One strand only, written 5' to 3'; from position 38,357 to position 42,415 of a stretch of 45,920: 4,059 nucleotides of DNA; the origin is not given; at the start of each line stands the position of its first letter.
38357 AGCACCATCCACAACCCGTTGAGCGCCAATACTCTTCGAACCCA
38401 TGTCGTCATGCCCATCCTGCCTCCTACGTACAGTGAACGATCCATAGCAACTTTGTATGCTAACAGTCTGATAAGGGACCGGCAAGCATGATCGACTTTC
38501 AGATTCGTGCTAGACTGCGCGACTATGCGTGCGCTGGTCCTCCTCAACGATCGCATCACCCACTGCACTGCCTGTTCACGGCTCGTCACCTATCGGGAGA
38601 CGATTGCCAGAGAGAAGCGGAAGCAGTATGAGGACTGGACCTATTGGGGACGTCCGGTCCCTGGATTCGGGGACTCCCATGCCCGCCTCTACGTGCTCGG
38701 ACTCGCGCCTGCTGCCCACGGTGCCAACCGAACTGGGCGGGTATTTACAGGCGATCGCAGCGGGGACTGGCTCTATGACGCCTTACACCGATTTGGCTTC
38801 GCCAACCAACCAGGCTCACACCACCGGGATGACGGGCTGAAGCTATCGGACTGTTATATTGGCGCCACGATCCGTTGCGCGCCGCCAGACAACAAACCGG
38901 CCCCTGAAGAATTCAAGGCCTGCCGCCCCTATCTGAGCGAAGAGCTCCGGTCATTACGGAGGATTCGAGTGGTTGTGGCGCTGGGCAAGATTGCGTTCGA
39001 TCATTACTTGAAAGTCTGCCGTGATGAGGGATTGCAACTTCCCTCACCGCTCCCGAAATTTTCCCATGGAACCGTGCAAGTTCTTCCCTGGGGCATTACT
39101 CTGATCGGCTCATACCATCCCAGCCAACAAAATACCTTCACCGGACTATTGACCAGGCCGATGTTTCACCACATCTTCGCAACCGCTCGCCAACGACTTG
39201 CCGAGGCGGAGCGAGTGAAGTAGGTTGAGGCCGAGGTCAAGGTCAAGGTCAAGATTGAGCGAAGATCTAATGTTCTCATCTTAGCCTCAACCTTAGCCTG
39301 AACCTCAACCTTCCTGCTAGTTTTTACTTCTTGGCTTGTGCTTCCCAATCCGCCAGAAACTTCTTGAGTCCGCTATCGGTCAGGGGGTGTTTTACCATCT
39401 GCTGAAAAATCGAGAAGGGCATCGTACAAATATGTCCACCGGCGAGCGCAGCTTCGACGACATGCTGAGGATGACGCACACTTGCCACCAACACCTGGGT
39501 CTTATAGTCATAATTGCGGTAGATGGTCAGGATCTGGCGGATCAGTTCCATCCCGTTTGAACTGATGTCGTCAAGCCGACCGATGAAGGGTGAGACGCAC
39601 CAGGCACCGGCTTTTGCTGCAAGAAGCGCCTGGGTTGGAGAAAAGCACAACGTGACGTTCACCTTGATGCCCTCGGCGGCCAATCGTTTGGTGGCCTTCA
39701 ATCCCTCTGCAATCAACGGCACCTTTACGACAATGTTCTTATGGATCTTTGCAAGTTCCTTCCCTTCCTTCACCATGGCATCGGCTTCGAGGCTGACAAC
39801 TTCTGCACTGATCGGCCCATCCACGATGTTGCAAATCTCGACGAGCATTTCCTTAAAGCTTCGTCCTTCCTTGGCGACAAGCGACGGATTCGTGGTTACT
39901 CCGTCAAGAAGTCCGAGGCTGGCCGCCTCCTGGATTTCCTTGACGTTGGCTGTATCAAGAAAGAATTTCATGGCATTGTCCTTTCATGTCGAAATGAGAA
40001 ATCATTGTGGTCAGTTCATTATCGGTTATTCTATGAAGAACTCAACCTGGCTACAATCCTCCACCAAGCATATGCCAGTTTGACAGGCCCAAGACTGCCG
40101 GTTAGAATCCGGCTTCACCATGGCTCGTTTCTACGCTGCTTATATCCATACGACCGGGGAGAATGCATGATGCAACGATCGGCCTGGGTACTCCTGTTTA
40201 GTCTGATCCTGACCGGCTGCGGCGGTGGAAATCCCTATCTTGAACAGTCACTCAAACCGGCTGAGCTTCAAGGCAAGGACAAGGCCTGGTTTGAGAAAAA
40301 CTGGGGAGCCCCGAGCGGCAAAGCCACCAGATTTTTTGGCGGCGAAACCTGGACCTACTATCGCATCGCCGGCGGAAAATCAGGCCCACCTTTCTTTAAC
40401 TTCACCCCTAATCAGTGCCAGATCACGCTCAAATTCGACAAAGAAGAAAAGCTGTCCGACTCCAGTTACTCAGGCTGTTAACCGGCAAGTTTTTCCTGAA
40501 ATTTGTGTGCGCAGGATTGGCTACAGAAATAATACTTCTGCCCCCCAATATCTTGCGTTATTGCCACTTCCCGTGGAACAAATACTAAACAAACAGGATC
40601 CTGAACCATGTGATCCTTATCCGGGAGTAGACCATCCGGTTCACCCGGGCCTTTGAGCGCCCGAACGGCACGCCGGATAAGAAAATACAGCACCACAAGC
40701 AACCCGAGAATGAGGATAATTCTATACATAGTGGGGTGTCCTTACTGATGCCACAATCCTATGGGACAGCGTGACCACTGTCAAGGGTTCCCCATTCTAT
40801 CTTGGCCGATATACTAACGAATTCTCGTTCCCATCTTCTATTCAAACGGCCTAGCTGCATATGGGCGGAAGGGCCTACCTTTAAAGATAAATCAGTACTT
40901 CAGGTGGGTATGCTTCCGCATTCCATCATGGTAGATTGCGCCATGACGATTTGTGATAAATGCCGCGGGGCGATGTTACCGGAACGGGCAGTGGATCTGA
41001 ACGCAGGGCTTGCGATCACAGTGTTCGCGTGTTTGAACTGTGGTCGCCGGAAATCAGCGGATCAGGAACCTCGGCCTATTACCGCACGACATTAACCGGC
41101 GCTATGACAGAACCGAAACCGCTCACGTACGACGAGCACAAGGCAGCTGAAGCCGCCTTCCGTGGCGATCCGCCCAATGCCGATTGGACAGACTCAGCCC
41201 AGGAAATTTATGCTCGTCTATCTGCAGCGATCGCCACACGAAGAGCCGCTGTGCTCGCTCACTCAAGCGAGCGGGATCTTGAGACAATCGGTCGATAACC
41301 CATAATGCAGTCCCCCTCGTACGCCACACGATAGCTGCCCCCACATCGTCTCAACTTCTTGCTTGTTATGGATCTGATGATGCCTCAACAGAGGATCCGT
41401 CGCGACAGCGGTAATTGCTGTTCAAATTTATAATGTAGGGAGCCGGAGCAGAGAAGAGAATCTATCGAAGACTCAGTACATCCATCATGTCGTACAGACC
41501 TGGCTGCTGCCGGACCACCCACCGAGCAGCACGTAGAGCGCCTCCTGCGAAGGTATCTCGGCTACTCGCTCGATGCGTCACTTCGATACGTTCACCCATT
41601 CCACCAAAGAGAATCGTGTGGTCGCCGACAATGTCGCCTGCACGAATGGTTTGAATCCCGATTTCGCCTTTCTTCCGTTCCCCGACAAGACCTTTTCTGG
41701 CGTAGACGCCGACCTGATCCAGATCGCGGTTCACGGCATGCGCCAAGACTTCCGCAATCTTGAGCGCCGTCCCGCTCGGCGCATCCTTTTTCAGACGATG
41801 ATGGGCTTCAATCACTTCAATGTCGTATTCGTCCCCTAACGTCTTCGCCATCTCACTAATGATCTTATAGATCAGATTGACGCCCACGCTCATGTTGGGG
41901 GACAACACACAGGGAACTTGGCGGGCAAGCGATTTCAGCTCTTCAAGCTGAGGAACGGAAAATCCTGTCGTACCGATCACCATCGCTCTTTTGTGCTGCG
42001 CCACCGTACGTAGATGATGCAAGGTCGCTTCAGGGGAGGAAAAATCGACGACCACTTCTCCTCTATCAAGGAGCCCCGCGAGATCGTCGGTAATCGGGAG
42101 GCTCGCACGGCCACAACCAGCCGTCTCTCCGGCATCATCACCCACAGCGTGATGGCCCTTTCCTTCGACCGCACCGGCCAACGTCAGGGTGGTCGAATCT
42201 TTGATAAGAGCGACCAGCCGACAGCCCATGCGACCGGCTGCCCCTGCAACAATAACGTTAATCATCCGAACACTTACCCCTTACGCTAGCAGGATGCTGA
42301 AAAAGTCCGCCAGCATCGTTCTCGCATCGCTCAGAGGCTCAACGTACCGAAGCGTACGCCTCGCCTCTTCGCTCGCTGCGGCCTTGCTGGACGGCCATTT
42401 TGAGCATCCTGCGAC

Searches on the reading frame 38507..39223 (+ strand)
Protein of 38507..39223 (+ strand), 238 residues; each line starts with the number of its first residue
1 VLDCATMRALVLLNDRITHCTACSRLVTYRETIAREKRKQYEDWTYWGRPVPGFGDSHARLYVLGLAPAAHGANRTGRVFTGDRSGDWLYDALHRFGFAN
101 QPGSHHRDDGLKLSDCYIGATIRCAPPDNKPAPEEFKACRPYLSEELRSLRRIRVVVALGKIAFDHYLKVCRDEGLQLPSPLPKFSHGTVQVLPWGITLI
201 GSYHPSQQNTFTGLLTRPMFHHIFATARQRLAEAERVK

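Call 74: search_protein_families(library=pfam, proteins=[window:38507-39223:+], max_evalue=0.001)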
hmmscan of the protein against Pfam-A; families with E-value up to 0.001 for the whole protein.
window:38507-39223:+ (238 aa): 1 family
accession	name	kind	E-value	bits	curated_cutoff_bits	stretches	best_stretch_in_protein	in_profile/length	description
PF03167.25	UDG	-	1.2e-28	100.4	24.3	1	52-225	1-138/141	Uracil DNA glycosylase superfamily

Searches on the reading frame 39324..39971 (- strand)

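Call 74: search_protein_families(library=pfam, proteins=[window:39324-39971:-], max_evalue=0.001)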
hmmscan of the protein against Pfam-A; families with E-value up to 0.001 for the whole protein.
window:39324-39971:- (215 aa): 1 family
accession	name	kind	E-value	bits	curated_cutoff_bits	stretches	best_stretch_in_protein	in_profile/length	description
PF00923.25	TAL_FSA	-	1.2e-62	212.3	27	1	3-211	1-280/285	Transaldolase/Fructose-6-phosphate aldolase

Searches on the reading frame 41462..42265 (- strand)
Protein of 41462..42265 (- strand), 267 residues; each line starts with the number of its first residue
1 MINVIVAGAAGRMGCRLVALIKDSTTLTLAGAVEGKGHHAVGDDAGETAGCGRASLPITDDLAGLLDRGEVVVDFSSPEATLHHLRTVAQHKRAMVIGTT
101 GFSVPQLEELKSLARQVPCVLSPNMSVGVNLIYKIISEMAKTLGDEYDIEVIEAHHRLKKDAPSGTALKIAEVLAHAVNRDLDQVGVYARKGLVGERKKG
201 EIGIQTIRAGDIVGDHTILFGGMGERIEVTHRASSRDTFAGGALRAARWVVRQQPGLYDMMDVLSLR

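Call 74: search_protein_families(library=pfam, proteins=[window:41462-42265:-], max_evalue=0.001)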
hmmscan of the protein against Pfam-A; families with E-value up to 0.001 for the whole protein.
window:41462-42265:- (267 aa): 2 families
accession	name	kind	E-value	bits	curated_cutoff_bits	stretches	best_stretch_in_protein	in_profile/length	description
PF05173.19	DapB_C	-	2.9e-46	156.9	27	1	128-264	1-121/121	Dihydrodipicolinate reductase, C-terminus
PF01113.26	DapB_N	-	4.8e-37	127.2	25.6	1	2-125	1-124/124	Dihydrodipicolinate reductase, N-terminus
